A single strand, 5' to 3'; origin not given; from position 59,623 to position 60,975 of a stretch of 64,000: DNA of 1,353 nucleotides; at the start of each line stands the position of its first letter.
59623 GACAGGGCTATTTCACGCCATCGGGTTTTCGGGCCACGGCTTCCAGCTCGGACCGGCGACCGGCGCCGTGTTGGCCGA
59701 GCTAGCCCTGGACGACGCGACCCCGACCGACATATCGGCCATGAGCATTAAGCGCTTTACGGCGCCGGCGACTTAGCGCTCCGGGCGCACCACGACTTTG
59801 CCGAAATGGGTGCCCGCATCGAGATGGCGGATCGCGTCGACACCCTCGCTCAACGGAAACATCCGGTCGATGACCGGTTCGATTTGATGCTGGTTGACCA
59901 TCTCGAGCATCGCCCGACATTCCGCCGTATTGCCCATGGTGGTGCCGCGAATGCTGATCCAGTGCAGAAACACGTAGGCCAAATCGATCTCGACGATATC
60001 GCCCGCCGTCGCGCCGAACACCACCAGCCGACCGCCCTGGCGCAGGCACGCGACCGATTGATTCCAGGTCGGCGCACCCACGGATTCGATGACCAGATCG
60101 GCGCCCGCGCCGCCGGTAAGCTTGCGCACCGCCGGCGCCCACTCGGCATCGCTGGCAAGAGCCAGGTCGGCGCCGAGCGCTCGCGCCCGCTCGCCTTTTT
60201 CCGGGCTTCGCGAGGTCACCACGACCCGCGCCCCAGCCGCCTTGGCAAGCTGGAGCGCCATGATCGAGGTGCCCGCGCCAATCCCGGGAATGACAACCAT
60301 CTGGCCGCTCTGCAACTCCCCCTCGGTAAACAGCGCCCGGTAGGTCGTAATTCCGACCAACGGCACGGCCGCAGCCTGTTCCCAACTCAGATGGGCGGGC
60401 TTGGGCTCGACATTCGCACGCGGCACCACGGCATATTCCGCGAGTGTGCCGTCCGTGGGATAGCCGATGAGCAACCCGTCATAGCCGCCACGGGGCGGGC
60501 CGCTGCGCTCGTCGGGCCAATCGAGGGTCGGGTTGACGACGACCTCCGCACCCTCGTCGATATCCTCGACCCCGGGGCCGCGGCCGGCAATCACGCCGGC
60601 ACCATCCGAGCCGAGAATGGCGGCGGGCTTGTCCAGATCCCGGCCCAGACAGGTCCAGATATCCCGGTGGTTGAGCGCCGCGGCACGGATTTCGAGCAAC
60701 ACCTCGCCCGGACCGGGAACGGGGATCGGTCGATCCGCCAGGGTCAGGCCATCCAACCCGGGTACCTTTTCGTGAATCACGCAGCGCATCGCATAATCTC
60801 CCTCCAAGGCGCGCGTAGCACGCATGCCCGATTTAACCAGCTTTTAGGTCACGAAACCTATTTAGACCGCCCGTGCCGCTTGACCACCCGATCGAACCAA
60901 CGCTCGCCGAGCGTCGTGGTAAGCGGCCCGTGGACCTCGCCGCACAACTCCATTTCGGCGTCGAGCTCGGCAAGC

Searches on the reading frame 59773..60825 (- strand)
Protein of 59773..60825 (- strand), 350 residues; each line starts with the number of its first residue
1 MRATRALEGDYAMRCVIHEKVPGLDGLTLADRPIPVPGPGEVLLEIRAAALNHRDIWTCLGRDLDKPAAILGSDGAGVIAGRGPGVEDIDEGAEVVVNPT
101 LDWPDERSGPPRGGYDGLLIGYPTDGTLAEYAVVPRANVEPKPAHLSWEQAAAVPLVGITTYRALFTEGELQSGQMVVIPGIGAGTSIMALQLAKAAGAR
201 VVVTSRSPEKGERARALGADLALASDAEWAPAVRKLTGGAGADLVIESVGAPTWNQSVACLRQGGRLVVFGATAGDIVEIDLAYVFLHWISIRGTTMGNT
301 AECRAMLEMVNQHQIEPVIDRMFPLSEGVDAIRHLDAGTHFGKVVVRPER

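Call 72: search_protein_families(library=pfam, proteins=[window:59773-60825:-], max_evalue=0.00001)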
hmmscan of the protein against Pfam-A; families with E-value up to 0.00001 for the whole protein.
window:59773-60825:- (350 aa): 3 families
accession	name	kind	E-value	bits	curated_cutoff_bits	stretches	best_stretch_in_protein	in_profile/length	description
PF00107.32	ADH_zinc_N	-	1.1e-33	116.4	31.8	1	187-311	3-128/129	Zinc-binding dehydrogenase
PF13602.12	ADH_zinc_N_2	-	6.6e-19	69.6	27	1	217-346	1-134/134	Zinc-binding dehydrogenase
PF08240.17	ADH_N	-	1.2e-15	58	23.5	1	38-143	1-103/104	Alcohol dehydrogenase GroES-like domain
